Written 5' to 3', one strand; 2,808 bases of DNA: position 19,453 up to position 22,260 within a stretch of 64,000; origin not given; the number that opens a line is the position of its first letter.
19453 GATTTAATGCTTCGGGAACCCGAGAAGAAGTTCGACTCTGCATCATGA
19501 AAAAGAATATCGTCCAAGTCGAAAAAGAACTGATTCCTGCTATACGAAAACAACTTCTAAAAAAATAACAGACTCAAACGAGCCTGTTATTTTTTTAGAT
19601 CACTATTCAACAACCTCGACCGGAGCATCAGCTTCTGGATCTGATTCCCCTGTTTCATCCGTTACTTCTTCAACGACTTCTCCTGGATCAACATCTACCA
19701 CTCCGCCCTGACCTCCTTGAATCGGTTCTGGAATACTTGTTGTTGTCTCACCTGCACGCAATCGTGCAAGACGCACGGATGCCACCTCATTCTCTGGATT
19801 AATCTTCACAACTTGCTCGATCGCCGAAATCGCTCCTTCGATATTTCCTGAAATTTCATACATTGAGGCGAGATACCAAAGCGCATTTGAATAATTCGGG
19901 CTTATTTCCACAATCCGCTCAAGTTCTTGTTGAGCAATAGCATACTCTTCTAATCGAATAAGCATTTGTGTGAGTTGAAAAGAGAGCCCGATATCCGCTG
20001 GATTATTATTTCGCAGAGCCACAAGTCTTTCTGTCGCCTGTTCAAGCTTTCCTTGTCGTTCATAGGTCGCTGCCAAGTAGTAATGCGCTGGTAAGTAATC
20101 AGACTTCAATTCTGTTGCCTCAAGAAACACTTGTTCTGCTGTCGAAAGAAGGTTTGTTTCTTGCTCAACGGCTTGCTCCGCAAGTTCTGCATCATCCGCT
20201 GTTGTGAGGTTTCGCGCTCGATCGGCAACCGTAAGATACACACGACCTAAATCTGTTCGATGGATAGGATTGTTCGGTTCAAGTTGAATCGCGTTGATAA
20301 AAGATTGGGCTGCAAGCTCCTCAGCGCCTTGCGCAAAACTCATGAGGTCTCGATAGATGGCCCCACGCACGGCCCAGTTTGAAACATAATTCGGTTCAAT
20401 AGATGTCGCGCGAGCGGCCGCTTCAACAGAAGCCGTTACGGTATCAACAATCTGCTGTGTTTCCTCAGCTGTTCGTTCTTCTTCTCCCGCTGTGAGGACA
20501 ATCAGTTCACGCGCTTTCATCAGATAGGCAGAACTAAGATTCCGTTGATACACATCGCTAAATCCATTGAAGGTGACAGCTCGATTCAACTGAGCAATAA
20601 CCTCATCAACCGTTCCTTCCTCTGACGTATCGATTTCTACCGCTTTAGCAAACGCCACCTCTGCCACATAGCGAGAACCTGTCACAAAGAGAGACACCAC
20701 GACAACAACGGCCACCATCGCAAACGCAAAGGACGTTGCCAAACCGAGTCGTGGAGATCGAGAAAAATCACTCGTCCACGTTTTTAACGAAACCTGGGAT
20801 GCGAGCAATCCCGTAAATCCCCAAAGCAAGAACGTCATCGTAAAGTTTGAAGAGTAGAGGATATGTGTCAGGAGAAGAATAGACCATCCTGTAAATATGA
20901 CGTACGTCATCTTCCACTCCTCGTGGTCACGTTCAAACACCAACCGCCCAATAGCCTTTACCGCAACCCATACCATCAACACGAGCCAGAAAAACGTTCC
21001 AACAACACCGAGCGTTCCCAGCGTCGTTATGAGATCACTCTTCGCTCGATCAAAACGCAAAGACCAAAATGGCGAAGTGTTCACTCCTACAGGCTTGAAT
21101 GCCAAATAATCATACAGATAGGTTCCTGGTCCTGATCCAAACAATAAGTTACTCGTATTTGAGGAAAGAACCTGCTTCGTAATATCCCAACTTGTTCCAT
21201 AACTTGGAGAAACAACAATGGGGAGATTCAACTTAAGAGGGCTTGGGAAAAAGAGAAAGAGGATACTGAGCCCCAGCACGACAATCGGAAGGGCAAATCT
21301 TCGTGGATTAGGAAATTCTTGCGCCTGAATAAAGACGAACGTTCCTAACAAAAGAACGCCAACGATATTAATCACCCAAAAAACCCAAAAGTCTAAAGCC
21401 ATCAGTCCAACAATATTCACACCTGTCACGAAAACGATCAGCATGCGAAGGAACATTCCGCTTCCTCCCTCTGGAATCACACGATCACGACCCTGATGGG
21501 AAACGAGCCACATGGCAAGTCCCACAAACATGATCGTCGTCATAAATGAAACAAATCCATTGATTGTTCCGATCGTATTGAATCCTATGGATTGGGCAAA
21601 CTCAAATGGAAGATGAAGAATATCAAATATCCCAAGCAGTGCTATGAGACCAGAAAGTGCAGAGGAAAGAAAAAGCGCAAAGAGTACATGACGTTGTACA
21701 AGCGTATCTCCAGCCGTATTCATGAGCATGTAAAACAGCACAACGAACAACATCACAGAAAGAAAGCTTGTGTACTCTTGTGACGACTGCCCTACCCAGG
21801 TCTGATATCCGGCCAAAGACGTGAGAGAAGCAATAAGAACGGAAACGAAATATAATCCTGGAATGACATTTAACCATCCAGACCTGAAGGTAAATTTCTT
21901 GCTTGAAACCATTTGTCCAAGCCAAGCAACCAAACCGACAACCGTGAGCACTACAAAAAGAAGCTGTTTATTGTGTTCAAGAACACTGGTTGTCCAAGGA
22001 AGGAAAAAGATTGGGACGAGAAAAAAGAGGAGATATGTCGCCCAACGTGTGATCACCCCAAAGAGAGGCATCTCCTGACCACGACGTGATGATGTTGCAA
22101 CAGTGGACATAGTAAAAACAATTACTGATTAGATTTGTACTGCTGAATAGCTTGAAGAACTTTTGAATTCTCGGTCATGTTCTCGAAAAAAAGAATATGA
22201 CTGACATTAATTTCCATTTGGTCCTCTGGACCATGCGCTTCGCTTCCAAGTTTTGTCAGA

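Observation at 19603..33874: Co-oriented cell-surface island: giant repeat protein + cohesin/dockerin trio bracketed by glycan-assembly genes (PGT and a Wzy_C-TPR protein)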

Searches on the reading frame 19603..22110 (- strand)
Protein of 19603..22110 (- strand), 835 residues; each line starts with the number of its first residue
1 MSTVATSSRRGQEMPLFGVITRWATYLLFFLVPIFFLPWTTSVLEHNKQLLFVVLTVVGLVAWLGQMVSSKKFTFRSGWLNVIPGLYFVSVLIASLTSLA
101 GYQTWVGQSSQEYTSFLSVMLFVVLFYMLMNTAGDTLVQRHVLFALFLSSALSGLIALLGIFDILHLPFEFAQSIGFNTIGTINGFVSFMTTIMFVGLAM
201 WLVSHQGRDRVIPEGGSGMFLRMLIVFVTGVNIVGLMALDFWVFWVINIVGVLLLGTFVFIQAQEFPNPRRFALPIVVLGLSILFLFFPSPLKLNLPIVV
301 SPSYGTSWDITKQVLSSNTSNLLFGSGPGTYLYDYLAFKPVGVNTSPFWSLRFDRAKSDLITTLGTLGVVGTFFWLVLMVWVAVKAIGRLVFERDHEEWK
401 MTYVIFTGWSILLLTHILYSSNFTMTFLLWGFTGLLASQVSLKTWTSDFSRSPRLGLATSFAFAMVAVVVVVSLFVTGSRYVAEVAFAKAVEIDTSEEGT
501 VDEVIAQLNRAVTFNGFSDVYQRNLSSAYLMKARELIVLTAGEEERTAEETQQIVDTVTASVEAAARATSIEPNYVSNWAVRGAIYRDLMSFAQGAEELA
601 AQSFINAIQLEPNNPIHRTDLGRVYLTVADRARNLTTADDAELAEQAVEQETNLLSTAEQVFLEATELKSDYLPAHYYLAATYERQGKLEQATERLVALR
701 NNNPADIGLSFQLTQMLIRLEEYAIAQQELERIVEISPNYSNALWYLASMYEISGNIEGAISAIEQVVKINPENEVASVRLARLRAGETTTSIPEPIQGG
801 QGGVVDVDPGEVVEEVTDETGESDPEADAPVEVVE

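Call 4: search_protein_families(library=pfam, proteins=[window:19603-22110:-], max_evalue=0.01)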
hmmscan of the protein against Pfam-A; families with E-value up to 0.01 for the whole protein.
window:19603-22110:- (835 aa): 14 families
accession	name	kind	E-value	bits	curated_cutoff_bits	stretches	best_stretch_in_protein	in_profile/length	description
PF13431.12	TPR_17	-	1e-11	44.6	24.4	0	662-692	2-32/34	Tetratricopeptide repeat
PF13428.12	TPR_14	-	2.1e-11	43.8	23.5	1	742-784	2-44/44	Tetratricopeptide repeat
PF14559.12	TPR_19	-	8.1e-11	42.5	25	0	657-706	9-58/68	Tetratricopeptide repeat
PF07719.23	TPR_2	-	2.9e-10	39.9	27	1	742-774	2-34/34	Tetratricopeptide repeat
PF13414.12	TPR_11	-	4.4e-09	36.3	26.8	0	592-626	5-39/42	TPR repeat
PF00515.34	TPR_1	-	5.6e-07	29.6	27.8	0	675-692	3-20/34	Tetratricopeptide repeat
PF13432.12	TPR_16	-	2.9e-06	28.1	32.7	1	718-774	8-64/65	Tetratricopeptide repeat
PF13371.12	TPR_9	-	5.1e-05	23.6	35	0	685-739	10-61/73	Tetratricopeptide repeat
PF13181.12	TPR_8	-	7.7e-05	23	25.7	0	747-774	7-34/34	Tetratricopeptide repeat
PF13174.12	TPR_6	-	0.00019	22.3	26.3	0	675-704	2-31/33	Tetratricopeptide repeat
PF23914.1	TPR_CcmH_CycH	-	0.00056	20.2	42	0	691-775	71-155/158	Cytochrome c-type biogenesis protein H TPR domain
PF13424.12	TPR_12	-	0.0022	18.6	30.1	0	716-770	12-74/77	Tetratricopeptide repeat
PF12895.13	ANAPC3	-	0.0029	18.3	27.2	0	674-732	24-81/82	Anaphase-promoting complex, cyclosome, subunit 3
PF25060.1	ARM_TT21_2nd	-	0.0057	16.6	27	0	730-774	211-255/270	Tetratricopeptide repeat protein 21 second ARM domain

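Call 9: search_protein_families(library=pfam, proteins=[window:19603-22110:-], max_evalue=5)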
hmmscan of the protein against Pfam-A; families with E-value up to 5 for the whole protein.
window:19603-22110:- (835 aa): 20 families
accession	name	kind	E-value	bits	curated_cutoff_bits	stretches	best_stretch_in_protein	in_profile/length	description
PF13431.12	TPR_17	-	1e-11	44.6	24.4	3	662-692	2-32/34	Tetratricopeptide repeat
PF13428.12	TPR_14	-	2.1e-11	43.8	23.5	3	742-784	2-44/44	Tetratricopeptide repeat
PF14559.12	TPR_19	-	8.1e-11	42.5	25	3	657-706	9-58/68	Tetratricopeptide repeat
PF07719.23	TPR_2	-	2.9e-10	39.9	27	2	742-774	2-34/34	Tetratricopeptide repeat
PF13414.12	TPR_11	-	4.4e-09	36.3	26.8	2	592-626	5-39/42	TPR repeat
PF00515.34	TPR_1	-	5.6e-07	29.6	27.8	2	675-692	3-20/34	Tetratricopeptide repeat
PF13432.12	TPR_16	-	2.9e-06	28.1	32.7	1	718-774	8-64/65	Tetratricopeptide repeat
PF13371.12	TPR_9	-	5.1e-05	23.6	35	1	685-739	10-61/73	Tetratricopeptide repeat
PF13181.12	TPR_8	-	7.7e-05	23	25.7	1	747-774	7-34/34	Tetratricopeptide repeat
PF13174.12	TPR_6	-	0.00019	22.3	26.3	1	675-704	2-31/33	Tetratricopeptide repeat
PF23914.1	TPR_CcmH_CycH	-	0.00056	20.2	42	2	691-775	71-155/158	Cytochrome c-type biogenesis protein H TPR domain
PF13424.12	TPR_12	-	0.0022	18.6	30.1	1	716-770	12-74/77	Tetratricopeptide repeat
PF12895.13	ANAPC3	-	0.0029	18.3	27.2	1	674-732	24-81/82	Anaphase-promoting complex, cyclosome, subunit 3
PF25060.1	ARM_TT21_2nd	-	0.0057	16.6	27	1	730-774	211-255/270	Tetratricopeptide repeat protein 21 second ARM domain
PF24575.1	TPR_Slam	-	0.014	16.3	35.2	1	670-729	44-103/104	Surface lipoprotein assembly modifier, N-terminal TPR repeats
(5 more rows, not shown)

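Call 12: search_protein_families(library=ncbifam, proteins=[window:19603-22110:-], max_evalue=0.1)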
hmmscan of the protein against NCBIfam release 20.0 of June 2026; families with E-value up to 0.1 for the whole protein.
window:19603-22110:- (835 aa): 17 families
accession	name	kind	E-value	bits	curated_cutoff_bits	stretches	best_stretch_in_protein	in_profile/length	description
TIGR02917.1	PEP_TPR_lipo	equivalog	4.4e-14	51.3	312.2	1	656-787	414-545/899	XrtA/PEP-CTERM system TPR-repeat protein PrsT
NF040959.1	MamA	equivalog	8.6e-13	48.2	200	1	670-774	68-172/204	magnetosome protein MamA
TIGR02521.1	type_IV_pilW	equivalog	1.1e-07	31.7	154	1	713-775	37-99/234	type IV pilus biogenesis/stability protein PilW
TIGR02552.1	LcrH_SycD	equivalog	2.4e-07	30.6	104.8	1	665-775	10-120/136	SycD/LcrH family type III secretion system chaperone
TIGR02795.1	tol_pal_ybgF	equivalog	0.00092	19.8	90.1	0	717-781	12-79/119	tol-pal system protein YbgF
TIGR00540.1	TPR_hemY_coli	hypoth_equivalog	0.00093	18.1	142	0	702-759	321-377/385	heme biosynthesis-associated TPR protein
NF033758.1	gliding_GltE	equivalog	0.0017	17.4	225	0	711-781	260-328/411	adventurous gliding motility TPR repeat lipoprotein GltE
NF047558.1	TPR_END_plus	domain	0.002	18.1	32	0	743-773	1-31/56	TPR end-of-group domain-containing protein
NF008757.0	PRK11788.1-5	equivalog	0.003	16.7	363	1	642-777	185-318/388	lipopolysaccharide assembly protein LapB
NF008756.0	PRK11788.1-4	equivalog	0.0032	16.5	474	1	674-784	179-291/389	lipopolysaccharide assembly protein LapB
NF040561.1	PrimPol_Msp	equivalog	0.0032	16.1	200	1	690-781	8-91/515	CRISPR-associated primase-polymerase type A1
NF047371.1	FlcA_CTERM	equivalog_domain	0.0046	15.5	300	1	609-736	425-536/646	periplasmic flagellar collar protein FlcA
NF033762.1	social_mot_Tgl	equivalog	0.0059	16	225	1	675-768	33-127/252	social motility TPR repeat lipoprotein Tgl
NF009037.0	PRK12370.1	equivalog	0.0059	15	589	1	690-779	324-410/553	HilA/EilA family virulence transcriptional regulator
NF033920.0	C39_PA2778_fam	equivalog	0.0081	15.6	150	1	662-772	144-255/255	PA2778 family cysteine peptidase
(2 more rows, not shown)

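Call 14: find_homologous_proteins(query=window:19603-22110:-)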
Query window:19603-22110:- (835 aa): 298 proteins with E <= 0.001 among 8000 candidates; the best 120 are listed.
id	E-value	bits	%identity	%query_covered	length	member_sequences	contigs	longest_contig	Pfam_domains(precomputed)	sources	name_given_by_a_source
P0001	0.0e+0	1718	93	100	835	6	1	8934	PF14559.13,PF13431.13,PF13414.13,PF00515.35,PF21033.5,PF13432.13,PF13428.13,PF13181.13,PF07719.24,PF13174.13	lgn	-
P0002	0.0e+0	1458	79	99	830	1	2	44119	PF14559.13,PF13431.13,PF13414.13,PF21033.5,PF13432.13,PF13428.13,PF13181.13,PF07719.24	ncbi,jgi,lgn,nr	ncbi:tetratricopeptide repeat protein [Candidatus Uhrbacteria bacterium]|nr:tetratricopeptide repeat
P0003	0.0e+0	1440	80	94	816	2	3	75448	PF14559.13,PF13431.13,PF13414.13,PF00515.35,PF12895.14,PF21033.5,PF13432.13,PF13428.13,PF13181.13,PF07719.24,PF13174.13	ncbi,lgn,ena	-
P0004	0.0e+0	1422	77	96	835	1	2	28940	PF14559.13,PF13431.13,PF13414.13,PF00515.35,PF12895.14,PF21033.5,PF13432.13,PF13428.13,PF13181.13,PF07719.24,PF13174.13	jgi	jgi:tetratricopeptide (TPR) repeat protein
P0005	0.0e+0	1422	80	94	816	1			PF14559.13,PF13431.13,PF13414.13,PF00515.35,PF21033.5,PF13432.13,PF13428.13,PF13181.13,PF07719.24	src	-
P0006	0.0e+0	1419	77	96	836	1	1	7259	PF14559.13,PF13431.13,PF13414.13,PF13428.13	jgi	jgi:tetratricopeptide (TPR) repeat protein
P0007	0.0e+0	1418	79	94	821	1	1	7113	PF14559.13,PF13431.13,PF13414.13,PF00515.35,PF21033.5,PF13432.13,PF13428.13,PF13181.13,PF07719.24,PF13174.13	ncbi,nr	ncbi:hypothetical protein HY630_02335 [Candidatus Uhrbacteria bacterium]|nr:hypothetical protein [Ca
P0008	0.0e+0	1417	79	95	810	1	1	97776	PF14559.13,PF13431.13,PF13414.13,PF00515.35,PF21033.5,PF13432.13,PF13428.13,PF07719.24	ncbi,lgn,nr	ncbi:tetratricopeptide repeat protein [Candidatus Uhrbacteria bacterium]|nr:tetratricopeptide repeat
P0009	0.0e+0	1417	77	96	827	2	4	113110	PF14559.13,PF13431.13,PF13414.13,PF00515.35,PF21033.5,PF13432.13,PF13428.13,PF13181.13,PF07719.24,PF13174.13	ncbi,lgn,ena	ncbi:MAG: tetratricopeptide repeat protein [Patescibacteria group bacterium]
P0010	0.0e+0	1414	80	94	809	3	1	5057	PF14559.13,PF13431.13,PF13414.13,PF00515.35,PF21033.5,PF13432.13,PF13428.13,PF13181.13,PF07719.24,PF13174.13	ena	-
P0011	0.0e+0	1414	78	94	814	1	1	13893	PF14559.13,PF13431.13,PF13414.13,PF00515.35,PF21033.5,PF13432.13,PF13428.13,PF07719.24,PF13174.13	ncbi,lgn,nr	ncbi:tetratricopeptide repeat protein [Patescibacteria group bacterium]|nr:MAG: tetratricopeptide re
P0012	0.0e+0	1410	76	95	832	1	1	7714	PF14559.13,PF13431.13,PF13414.13,PF21033.5,PF13432.13,PF13428.13,PF07719.24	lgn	-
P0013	0.0e+0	1404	77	95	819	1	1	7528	PF14559.13,PF13431.13,PF13414.13,PF13432.13,PF13428.13,PF07719.24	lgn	-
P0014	0.0e+0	1401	76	96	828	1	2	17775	PF14559.13,PF13431.13,PF13414.13,PF21033.5,PF13432.13,PF13428.13,PF13181.13,PF07719.24,PF13174.13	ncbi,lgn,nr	ncbi:tetratricopeptide repeat protein [Candidatus Uhrbacteria bacterium]|nr:tetratricopeptide repeat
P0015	0.0e+0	1400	76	96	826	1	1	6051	PF14559.13,PF13431.13,PF13414.13,PF00515.35,PF21033.5,PF13432.13,PF13428.13,PF07719.24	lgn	-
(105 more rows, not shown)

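Call 23: search_solved_structures(query=A1, max_evalue=1)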
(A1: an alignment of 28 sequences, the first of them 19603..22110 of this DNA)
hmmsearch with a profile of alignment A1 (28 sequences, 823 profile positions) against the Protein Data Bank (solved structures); distinct sequences matched with E-value up to 1: 153 (the best 60 are shown).
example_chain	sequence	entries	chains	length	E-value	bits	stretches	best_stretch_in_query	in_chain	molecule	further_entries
7yea_A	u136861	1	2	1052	9.9e-21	76.6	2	557-772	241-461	UDP-N-acetylglucosamine--peptide N-acetylglucosaminyltransferase 110 kDa subunit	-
7yeh_B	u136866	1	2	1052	1e-20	76.5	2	557-772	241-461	UDP-N-acetylglucosamine--peptide N-acetylglucosaminyltransferase 110 kDa subunit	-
7ntf_A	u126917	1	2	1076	1.1e-20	76.4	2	557-772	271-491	Isoform 1 of UDP-N-acetylglucosamine--peptide N-acetylglucosaminyltransferase 110 kDa subu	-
9qhb_A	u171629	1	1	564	2e-16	62.3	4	656-784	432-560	Engineered tetratricopeptide repeat protein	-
1w3b_A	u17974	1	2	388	3.2e-15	58.3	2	647-772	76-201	UDP-N-ACETYLGLUCOSAMINE--PEPTIDE N-ACETYLGLUCOSAMINYLTRANSFERASE 110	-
6eou_A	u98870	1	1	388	7.5e-15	57.1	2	648-772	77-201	UDP-N-acetylglucosamine--peptide N-acetylglucosaminyltransferase 110 kDa subunit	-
8bu0_A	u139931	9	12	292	3.3e-12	48.4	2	656-783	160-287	Consensus tetratricopeptide repeat protein | Crystal structure of an 8-repeat consensus TPR superhelix with Zinc. | Monomer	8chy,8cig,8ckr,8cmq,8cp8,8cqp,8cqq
7obi_A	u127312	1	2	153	8.9e-11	43.6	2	712-784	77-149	CTPR-rv4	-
5a01_A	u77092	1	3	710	5.6e-10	41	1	647-772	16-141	O-GLYCOSYLTRANSFERASE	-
9qhc_A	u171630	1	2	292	1.7e-09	39.4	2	656-784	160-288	Engineered tetratricopeptide repeat protein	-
8far_A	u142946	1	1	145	2.1e-09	39.1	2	652-738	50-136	I432-1-CC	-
8cm9_A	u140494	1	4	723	3.1e-09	38.6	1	647-772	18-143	UDP-N-acetylglucosamine--peptide N-acetylglucosaminyltransferase 110 kDa subunit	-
6ibo_A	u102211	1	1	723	3.2e-09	38.5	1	647-772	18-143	UDP-N-acetylglucosamine--peptide N-acetylglucosaminyltransferase 110 kDa subunit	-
3pe3_A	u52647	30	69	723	3.2e-09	38.5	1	647-772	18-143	UDP-N-acetylglucosamine--peptide N-acetylglucosaminyltransferase 110 kDa subunit | UDP-N-ACETYLGLUCOSAMINE--PEPTIDE N-ACETYLGLUCOSAMINYL TRANSFERASE 110 KDA SUB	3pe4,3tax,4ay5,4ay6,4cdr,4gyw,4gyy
6q4m_A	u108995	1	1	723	3.2e-09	38.5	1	647-772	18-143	UDP-N-acetylglucosamine--peptide N-acetylglucosaminyltransferase 110 kDa subunit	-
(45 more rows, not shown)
